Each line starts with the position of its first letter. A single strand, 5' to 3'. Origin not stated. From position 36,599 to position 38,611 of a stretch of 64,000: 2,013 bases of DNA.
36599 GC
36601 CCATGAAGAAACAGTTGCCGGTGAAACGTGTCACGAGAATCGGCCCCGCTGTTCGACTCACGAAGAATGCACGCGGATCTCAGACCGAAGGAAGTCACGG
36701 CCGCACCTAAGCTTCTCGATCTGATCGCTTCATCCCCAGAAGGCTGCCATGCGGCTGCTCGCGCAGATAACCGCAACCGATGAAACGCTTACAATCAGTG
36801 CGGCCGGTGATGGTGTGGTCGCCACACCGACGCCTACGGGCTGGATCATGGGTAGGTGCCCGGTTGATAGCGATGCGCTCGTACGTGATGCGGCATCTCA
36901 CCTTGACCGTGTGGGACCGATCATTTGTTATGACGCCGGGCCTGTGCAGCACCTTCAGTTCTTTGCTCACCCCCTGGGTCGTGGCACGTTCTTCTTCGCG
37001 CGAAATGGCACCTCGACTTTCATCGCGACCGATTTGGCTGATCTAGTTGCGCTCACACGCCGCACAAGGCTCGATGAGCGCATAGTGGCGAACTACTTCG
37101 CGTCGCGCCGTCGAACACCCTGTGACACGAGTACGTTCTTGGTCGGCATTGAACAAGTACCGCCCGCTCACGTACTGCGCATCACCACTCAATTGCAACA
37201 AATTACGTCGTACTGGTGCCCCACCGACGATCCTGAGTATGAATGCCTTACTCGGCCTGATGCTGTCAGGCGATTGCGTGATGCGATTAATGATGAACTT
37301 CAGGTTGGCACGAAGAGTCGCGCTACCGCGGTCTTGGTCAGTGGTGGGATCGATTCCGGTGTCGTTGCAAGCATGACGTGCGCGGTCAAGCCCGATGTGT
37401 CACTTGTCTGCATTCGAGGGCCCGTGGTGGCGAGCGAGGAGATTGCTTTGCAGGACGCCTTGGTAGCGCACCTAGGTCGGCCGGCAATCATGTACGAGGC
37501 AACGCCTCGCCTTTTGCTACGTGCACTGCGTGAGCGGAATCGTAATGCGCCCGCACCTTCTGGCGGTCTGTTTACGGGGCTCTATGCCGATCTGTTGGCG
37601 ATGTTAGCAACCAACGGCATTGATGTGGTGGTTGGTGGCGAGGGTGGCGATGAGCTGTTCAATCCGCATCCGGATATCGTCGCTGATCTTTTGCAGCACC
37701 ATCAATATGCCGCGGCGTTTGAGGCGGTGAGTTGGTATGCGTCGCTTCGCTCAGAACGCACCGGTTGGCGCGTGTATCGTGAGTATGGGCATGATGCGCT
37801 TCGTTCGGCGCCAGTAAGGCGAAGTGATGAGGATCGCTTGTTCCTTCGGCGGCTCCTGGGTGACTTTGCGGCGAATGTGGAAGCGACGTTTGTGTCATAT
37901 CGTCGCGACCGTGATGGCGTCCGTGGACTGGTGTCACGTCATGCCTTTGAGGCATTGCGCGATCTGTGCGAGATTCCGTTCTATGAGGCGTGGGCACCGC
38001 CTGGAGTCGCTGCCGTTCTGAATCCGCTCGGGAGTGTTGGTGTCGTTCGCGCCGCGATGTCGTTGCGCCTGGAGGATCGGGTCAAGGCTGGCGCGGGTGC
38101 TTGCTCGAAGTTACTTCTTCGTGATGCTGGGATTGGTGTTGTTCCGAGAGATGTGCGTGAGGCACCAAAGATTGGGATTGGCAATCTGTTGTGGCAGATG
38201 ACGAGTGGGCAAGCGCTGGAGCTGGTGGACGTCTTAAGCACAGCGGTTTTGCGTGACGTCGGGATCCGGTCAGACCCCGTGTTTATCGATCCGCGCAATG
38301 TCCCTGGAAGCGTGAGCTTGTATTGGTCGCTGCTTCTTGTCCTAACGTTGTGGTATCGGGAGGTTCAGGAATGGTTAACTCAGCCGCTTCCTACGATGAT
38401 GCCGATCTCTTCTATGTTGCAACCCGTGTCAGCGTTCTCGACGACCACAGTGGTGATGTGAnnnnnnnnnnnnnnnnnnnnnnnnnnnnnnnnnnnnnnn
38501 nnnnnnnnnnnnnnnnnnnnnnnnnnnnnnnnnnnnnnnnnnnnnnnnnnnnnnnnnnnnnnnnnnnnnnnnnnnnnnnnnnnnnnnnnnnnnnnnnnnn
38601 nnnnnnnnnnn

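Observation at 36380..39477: Minimal lasso-peptide gene cluster (A-C-B) riding a 3.1-kb tRNA-Val islet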

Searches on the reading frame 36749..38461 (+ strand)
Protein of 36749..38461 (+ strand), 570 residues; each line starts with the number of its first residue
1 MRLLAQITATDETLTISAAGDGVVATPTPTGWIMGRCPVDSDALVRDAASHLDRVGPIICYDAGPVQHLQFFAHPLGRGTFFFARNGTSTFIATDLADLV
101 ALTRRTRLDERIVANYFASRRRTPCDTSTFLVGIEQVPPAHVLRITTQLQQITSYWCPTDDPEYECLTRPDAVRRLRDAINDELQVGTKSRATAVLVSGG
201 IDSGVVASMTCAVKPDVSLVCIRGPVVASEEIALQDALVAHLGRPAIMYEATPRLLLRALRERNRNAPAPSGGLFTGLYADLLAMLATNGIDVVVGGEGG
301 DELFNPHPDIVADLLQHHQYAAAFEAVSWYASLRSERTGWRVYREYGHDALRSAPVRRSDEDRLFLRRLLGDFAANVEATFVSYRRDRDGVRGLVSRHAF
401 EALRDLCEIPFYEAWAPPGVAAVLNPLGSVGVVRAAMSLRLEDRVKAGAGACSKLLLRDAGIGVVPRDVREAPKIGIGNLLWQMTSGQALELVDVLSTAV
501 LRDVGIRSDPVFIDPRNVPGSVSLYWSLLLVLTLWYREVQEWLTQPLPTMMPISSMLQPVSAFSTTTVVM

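Call 4: search_protein_families(library=pfam, proteins=[window:36749-38461:+], max_evalue=1)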
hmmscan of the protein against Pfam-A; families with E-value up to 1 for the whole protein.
window:36749-38461:+ (570 aa): 3 families
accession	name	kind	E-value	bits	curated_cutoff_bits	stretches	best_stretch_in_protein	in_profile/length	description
PF00733.27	Asn_synthase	-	4.5e-16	59.9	21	1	189-492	16-303/354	Asparagine synthase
PF02540.23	NAD_synthase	-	0.051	13.1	21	1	174-239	3-69/242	NAD synthase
PF02568.20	ThiI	-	0.24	11.4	20.5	1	194-223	7-36/197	Thiamine biosynthesis protein (ThiI)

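Call 5: search_protein_families(library=ncbifam, proteins=[window:36749-38461:+], max_evalue=1)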
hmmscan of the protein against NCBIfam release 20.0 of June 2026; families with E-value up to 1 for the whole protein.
window:36749-38461:+ (570 aa): 11 families
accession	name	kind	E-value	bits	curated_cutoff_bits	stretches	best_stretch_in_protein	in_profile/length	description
NF033561.1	macrolact_Ik_Al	subfamily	1.3e-19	70.3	300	1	97-345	121-371/561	albusnodin/ikarugamycin family macrolactam cyclase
TIGR01536.1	asn_synth_AEB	equivalog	7.6e-14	51.6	267.1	1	74-305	141-369/517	asparagine synthase (glutamine-hydrolyzing)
NF033535.1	lass_lactam_cya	exception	5.4e-11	41.8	525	1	79-354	145-425/668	lasso peptide isopeptide bond-forming cyclase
TIGR03104.1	trio_amidotrans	equivalog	8.2e-08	30.9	570.1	1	82-305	148-378/589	N-acetylglutaminylglutamine amidotransferase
NF006949.0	PRK09431.1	equivalog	0.00011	20.9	499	1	133-213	171-250/554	asparagine synthase B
TIGR03108.1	eps_aminotran_1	hypoth_equivalog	0.00042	19.1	816.9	1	92-304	159-371/628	XrtA/PEP-CTERM system amidotransferase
TIGR00268.2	TIGR00268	equivalog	0.0012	18.2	150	1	191-251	14-76/259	ATP-dependent sacrificial sulfur transferase LarE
NF002048.0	PRK00876.1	subfamily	0.008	15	313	1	172-226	19-73/330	NAD(+) synthase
NF010587.0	PRK13980.1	equivalog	0.032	13.4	255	1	174-237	16-78/267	NAD+ synthase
TIGR00552.1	nadE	equivalog_domain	0.12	11.6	63.65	1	174-247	7-82/251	NAD(+) synthase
TIGR00342.1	TIGR00342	equivalog_domain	0.21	10.6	264.5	1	186-211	169-193/373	tRNA uracil 4-sulfurtransferase ThiI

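Call 10: find_homologous_proteins(query=window:36749-38461:+)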
Query window:36749-38461:+ (570 aa): 10 proteins with E <= 0.001 among 8000 candidates.
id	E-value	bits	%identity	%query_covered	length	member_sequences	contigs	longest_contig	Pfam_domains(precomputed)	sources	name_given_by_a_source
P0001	0.0e+0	1285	100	100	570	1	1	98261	PF00733.28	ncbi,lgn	-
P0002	2.0e-210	718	59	100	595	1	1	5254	PF00733.28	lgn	-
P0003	3.3e-85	305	36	92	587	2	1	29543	PF00733.28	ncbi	-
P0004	2.7e-84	302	37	84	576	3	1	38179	PF00733.28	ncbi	-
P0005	1.6e-70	256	36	88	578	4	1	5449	PF00733.28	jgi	-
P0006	2.2e-64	236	34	89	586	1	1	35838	PF00733.28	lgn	-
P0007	5.7e-61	225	32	92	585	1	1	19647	PF00733.28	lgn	-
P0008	1.4e-6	45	29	39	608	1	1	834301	PF00733.28,PF13522.12,PF13537.12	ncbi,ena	-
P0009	2.5e-4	38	30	30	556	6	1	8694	PF00733.28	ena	-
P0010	8.8e-4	36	27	40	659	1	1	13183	PF00733.28,PF13522.12,PF13537.12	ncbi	-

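Call 12: find_encoding_contigs(protein=P0002, flank=5000, max_places=3)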
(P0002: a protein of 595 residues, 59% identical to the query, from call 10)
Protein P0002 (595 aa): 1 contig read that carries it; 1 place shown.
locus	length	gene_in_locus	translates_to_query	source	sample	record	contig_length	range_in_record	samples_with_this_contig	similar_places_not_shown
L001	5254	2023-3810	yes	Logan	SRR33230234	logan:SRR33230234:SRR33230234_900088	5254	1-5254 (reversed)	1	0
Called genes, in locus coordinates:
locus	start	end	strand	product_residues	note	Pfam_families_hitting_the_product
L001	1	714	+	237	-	?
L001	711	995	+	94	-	-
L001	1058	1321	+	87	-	-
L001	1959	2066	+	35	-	-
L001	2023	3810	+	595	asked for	PF00733:Asn_synthase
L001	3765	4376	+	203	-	PF13471:Transglut_core3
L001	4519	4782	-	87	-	-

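Call 13: find_encoding_contigs(protein=P0003, flank=6000, max_places=3)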
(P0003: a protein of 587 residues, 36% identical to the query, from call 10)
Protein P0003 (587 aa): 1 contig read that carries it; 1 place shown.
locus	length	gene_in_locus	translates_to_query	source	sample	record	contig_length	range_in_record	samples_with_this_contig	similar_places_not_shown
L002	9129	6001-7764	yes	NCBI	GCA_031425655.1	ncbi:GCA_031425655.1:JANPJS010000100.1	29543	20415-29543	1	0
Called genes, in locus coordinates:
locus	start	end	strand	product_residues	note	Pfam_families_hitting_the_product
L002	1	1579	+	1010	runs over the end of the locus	PF05226:CHASE2, PF01590:GAF, PF13185:GAF_2, PF13492:GAF_3, PF00512:HisKA, PF02518:HATPase_c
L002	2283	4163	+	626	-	-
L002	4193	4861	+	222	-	PF07484:Collar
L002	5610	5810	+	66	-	-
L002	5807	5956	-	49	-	-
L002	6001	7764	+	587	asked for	PF00733:Asn_synthase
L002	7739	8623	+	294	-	PF13471:Transglut_core3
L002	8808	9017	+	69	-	-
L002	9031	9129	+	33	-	?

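Call 14: find_encoding_contigs(protein=P0004, flank=6000, max_places=3)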
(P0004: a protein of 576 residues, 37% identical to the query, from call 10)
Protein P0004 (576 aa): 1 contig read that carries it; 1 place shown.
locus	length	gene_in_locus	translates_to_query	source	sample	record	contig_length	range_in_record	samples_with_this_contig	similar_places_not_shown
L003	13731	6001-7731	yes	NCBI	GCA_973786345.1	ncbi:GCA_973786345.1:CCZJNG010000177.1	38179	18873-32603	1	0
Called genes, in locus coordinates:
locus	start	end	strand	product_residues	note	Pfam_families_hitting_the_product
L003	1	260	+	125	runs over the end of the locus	PF00763:THF_DHG_CYH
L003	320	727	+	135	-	PF02882:THF_DHG_CYH_C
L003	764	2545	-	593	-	-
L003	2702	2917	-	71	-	-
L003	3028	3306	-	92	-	PF13560:HTH_31 (weak), PF01381:HTH_3 (weak), PF13443:HTH_26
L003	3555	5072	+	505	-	PF13374:TPR_10 (faint), PF00515:TPR_1 (faint), PF07719:TPR_2 (faint), PF13424:TPR_12 (weak)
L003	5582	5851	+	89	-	-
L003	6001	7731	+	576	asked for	PF00733:Asn_synthase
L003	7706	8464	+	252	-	PF13471:Transglut_core3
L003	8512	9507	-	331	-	PF01633:Choline_kinase (faint), PF01636:APH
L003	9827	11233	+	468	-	PF05201:GlutR_N, PF01488:Shikimate_DH, PF00745:GlutR_dimer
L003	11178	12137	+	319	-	PF01379:Porphobil_deam, PF03900:Porphobil_deamC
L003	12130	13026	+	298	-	PF02602:HEM4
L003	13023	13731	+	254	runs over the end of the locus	PF06778:Chlor_dismutase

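Call 18: find_encoding_contigs(protein=P0005, flank=5000, max_places=3)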
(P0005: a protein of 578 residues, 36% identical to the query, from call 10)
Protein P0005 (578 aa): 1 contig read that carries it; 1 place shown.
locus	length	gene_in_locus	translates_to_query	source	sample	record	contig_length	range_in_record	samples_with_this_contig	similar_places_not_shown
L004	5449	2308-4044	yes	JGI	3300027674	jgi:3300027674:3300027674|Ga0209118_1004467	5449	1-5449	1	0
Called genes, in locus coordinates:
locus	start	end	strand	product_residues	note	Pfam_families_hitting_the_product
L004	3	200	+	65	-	?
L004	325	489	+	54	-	-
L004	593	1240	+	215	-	-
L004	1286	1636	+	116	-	-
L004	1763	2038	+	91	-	-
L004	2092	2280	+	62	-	-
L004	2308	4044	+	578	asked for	PF00733:Asn_synthase (weak)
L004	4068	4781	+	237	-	PF13471:Transglut_core3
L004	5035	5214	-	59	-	-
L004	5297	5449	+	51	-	?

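Call 19: find_encoding_contigs(protein=P0006, flank=6000, max_places=3)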
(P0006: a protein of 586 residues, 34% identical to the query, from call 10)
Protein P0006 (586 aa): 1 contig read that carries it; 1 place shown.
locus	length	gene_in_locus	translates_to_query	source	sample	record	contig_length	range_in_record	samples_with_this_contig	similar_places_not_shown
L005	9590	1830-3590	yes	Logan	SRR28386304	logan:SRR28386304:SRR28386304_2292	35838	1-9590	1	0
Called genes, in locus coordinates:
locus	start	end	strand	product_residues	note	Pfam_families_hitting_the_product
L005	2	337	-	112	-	?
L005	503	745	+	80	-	PF20223:DUF6582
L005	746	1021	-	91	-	-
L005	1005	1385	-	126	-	-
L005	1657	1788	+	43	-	-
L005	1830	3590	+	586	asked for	PF00733:Asn_synthase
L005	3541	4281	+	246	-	PF13471:Transglut_core3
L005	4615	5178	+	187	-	PF13532:2OG-FeII_Oxy_2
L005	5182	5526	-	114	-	PF11171:DUF2958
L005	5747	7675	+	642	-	PF13091:PLDc_2 (faint), PF00270:DEAD (weak), PF04851:ResIII, PF00271:Helicase_C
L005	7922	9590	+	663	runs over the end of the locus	PF13476:AAA_23 (faint)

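Call 20: find_encoding_contigs(protein=P0007, flank=6000, max_places=3)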
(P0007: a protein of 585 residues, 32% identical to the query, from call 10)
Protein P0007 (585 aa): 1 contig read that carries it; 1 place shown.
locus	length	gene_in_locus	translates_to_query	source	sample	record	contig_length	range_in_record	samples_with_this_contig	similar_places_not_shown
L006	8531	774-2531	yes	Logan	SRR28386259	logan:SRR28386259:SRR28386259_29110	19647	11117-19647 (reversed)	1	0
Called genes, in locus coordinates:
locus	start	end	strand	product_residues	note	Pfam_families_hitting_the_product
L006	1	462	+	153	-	?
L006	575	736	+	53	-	-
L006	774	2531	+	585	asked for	PF00733:Asn_synthase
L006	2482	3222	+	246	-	PF13471:Transglut_core3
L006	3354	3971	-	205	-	-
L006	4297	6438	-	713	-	PF07693:KAP_NTPase, PF13191:AAA_16 (weak)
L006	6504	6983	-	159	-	-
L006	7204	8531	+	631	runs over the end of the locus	-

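Call 26: find_related_loci(query=A1, collection=genome_contigs, flank=4000)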
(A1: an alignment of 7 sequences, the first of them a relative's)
Query A1 (570 aa) in genome_contigs; peptide patterns used: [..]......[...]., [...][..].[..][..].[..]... (x = any residue, [..] = any of these).
600 stretches matched a pattern (row limit reached: there are more); 142 encode a relative of the query (tblastn E <= 1e-3); the best 80 are kept; 80 distinct loci.
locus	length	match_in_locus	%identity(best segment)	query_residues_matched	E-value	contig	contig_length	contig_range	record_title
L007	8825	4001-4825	24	76-340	1e-11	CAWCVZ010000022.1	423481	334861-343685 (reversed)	MAG: uncultured Ignavibacteria bacterium isolate MFD05442.bin.1.213 genome assembly, contig: contig_44546, whole genome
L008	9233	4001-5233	22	76-479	3e-11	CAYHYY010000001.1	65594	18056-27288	MAG TPA_asm: uncultured Candidatus Saccharibacteria bacterium isolate ERP119705_co16_438 genome assembly, contig: NODE_2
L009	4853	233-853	27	106-322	3e-11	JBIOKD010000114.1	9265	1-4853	MAG: Candidatus Eisenbacteria bacterium isolate GcL4-3 k141_19817_length_9265_cov_26.0447, whole genome shotgun sequence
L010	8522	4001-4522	31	133-305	8e-11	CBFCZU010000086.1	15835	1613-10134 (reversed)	MAG TPA_asm: uncultured Planctomycetales bacterium isolate SRR26215681_concoct_196 genome assembly, contig: ERZ25073475.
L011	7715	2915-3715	28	42-313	3e-10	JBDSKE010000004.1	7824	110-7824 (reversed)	MAG: Candidatus Eisenbacteria bacterium isolate cluster1_bin.339 k127_3735127, whole genome shotgun sequence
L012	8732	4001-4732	25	76-315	4e-10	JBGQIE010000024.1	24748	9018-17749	MAG: Candidatus Eisenbacteria bacterium isolate OBJ2_061818_070_56 k141_2453684_length_24748_cov_12.0065, whole genome s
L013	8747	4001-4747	28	77-322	4e-10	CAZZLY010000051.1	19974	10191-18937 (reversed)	MAG TPA_asm: uncultured bacterium isolate SRP124364_co1_304 genome assembly, contig: NODE_2606_length_19974_cov_14.05572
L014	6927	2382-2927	29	134-311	8e-10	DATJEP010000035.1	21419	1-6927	MAG TPA_asm: Candidatus Udaeobacter sp. isolate SMAG_U15436 k141_3003367, whole genome shotgun sequence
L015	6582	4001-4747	28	77-317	1e-9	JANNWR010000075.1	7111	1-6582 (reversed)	MAG: bacterium isolate VAR_34_metabat_33 VAR_34_k141_2941737, whole genome shotgun sequence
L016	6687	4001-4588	31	133-321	3e-9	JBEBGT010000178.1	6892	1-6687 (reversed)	MAG: Candidatus Eisenbacteria bacterium isolate ATF_3 NODE_7027_length_6892_cov_2.488444, whole genome shotgun sequence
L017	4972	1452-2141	22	76-308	2e-9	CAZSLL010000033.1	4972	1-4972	MAG TPA_asm: uncultured archaeon isolate SRP141376_co4_278 genome assembly, contig: NODE_27511_length_4972_cov_4.314013,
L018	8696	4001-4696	26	82-313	3e-9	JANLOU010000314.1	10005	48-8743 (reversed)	MAG: Candidatus Eisenbacteria bacterium isolate OTE_38_metabat_53 OTE_38_k141_973511, whole genome shotgun sequence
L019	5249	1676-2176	30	133-304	4e-9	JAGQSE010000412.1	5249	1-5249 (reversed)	MAG: Acidobacteria bacterium isolate HKST-UBA06 2011-04-20_1_(paired)_contig_336498, whole genome shotgun sequence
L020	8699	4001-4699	25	71-315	5e-9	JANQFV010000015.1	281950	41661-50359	MAG: Phycisphaerae bacterium isolate PL23b_bin.19 k99_1462951, whole genome shotgun sequence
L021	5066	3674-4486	25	47-315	7e-9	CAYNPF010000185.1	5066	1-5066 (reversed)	MAG TPA_asm: uncultured bacterium isolate SRP089250_co1_36 genome assembly, contig: NODE_32658_length_5066_cov_5.258232,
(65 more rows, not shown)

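Call 28: find_encoding_contigs(protein=P0001, flank=3000, max_places=4)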
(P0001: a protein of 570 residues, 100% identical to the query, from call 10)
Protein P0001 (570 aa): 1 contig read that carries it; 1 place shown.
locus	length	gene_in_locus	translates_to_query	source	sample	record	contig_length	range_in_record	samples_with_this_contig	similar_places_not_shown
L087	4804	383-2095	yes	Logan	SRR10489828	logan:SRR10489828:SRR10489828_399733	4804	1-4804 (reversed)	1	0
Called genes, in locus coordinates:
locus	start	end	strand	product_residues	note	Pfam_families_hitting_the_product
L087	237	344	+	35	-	-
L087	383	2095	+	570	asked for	PF00733:Asn_synthase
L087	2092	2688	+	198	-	PF13471:Transglut_core3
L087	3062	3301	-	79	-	-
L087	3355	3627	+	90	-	-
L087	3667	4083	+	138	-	-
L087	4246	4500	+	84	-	-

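Call 37: search_solved_structures(query=A1, max_evalue=0.01)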
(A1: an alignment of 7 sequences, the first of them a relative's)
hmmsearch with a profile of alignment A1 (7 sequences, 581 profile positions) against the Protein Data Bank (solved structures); distinct sequences matched with E-value up to 0.01: 10.
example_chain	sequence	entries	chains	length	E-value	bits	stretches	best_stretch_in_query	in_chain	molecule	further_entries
1jgt_A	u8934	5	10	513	1.5e-11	46.8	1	143-265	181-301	BETA-LACTAM SYNTHETASE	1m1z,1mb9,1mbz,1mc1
7ylz_A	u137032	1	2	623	9.7e-09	37.6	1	71-320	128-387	hydroxyamidotransferase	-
1ct9_A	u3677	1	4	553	8.3e-08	34.5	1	184-229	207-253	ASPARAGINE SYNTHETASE B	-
6jp9_A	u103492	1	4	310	0.0012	20.8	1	189-302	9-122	GMP synthase [glutamine-hydrolyzing] subunit B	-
8sue_A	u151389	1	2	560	0.0016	20.3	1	188-228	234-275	Asparagine synthetase [glutamine-hydrolyzing]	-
6gq3_A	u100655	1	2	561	0.0016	20.3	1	188-228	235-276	Asparagine synthetase [glutamine-hydrolyzing]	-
9b6c_A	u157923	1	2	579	0.0017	20.2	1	188-228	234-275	Asparagine synthetase [glutamine-hydrolyzing]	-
1q15_A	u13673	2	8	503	0.0018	20.2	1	135-262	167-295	CarA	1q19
5tw7_A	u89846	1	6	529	0.0025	19.7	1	202-263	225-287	GMP synthase [glutamine-hydrolyzing]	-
1xng_A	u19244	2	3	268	0.0046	18.8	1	186-264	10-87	NH(3)-dependent NAD(+) synthetase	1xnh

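Call 45: search_protein_families(library=pfam, proteins=[L001:1-714:+, L001:711-995:+, L001:1058-1321:+, L001:4519-4782:-, L004:593-1240:+, L004:1286-1636:+, L004:1763-2038:+, L006:3354-3971:-, L005:1005-1385:-], max_evalue=0.01)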
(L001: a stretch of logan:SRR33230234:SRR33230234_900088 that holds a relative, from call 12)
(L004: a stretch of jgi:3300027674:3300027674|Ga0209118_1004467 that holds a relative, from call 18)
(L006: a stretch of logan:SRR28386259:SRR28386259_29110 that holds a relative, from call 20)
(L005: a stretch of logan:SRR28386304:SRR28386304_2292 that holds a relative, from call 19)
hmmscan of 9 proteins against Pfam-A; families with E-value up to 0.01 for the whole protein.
L001:1-714:+ (237 aa): 3 families
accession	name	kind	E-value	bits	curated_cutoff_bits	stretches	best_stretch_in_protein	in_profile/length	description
PF00579.31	tRNA-synt_1b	-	4.7e-31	108.6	21.1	1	2-133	156-291/292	tRNA synthetases class I (W and Y)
PF22421.1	SYY_C-terminal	-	4.9e-17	62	27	1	146-232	2-83/83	Tyrosine--tRNA ligase SYY-like C-terminal domain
PF01479.30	S4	-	0.00014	21.9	22.8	1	173-213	6-46/48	S4 domain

L001:711-995:+ (94 aa): 0 families

L001:1058-1321:+ (87 aa): 0 families

L001:4519-4782:- (87 aa): 0 families

L004:593-1240:+ (215 aa): 5 families
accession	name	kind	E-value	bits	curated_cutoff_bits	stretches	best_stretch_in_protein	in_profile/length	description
PF13181.12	TPR_8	-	3e-05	24.3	25.7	0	139-167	5-33/34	Tetratricopeptide repeat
PF07719.23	TPR_2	-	4.8e-05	23.6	27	0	139-167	5-33/34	Tetratricopeptide repeat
PF00515.34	TPR_1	-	0.00031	20.9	27.8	1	138-167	4-33/34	Tetratricopeptide repeat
PF23914.1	TPR_CcmH_CycH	-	0.00078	19.7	42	0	102-130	50-78/158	Cytochrome c-type biogenesis protein H TPR domain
PF13424.12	TPR_12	-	0.0044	17.6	30.1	0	102-166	3-76/77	Tetratricopeptide repeat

L004:1286-1636:+ (116 aa): 0 families

L004:1763-2038:+ (91 aa): 0 families

L006:3354-3971:- (205 aa): 0 families

L005:1005-1385:- (126 aa): 0 families

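Call 47: search_protein_representatives(alignment_id=A1)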
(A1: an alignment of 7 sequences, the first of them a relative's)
Query: 7 sequences, 581 profile positions. Proteins with E-value up to 0.001 (for the whole library): 35981; up to 1e-10: 8318; up to 1e-30: 53. The best 150 are listed.
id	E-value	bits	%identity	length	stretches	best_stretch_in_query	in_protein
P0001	2.4e-243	825.5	-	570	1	1-580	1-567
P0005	2.7e-215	732.9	-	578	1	1-579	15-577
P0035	3.7e-195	666.4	-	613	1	38-569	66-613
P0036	4.0e-176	603.5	-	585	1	12-580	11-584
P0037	6.2e-174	596.3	-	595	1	58-570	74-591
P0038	1.3e-150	519.3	-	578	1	61-570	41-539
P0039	8.6e-147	506.7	-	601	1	63-562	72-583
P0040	2.9e-146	504.9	-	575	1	61-568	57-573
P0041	1.0e-124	433.8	-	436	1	148-570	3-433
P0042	1.9e-123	429.6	-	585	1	42-564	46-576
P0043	3.2e-111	389.2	-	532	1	56-567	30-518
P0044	4.1e-92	326.1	-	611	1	23-568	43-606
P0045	1.1e-88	314.8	-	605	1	67-566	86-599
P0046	3.5e-88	313.1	-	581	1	79-566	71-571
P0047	2.8e-84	300.2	-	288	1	297-569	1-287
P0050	5.5e-77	276.2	-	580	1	92-567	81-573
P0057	7.4e-61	222.9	-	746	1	89-564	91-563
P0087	7.0e-29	117.3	-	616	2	64-339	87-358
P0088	7.4e-29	117.2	-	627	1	59-494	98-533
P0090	3.0e-27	112.0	-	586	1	69-529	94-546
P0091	3.6e-27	111.7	-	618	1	60-494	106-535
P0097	3.3e-26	108.5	-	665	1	69-561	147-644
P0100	2.9e-25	105.4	-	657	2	62-323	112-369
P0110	2.7e-24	102.2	-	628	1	70-339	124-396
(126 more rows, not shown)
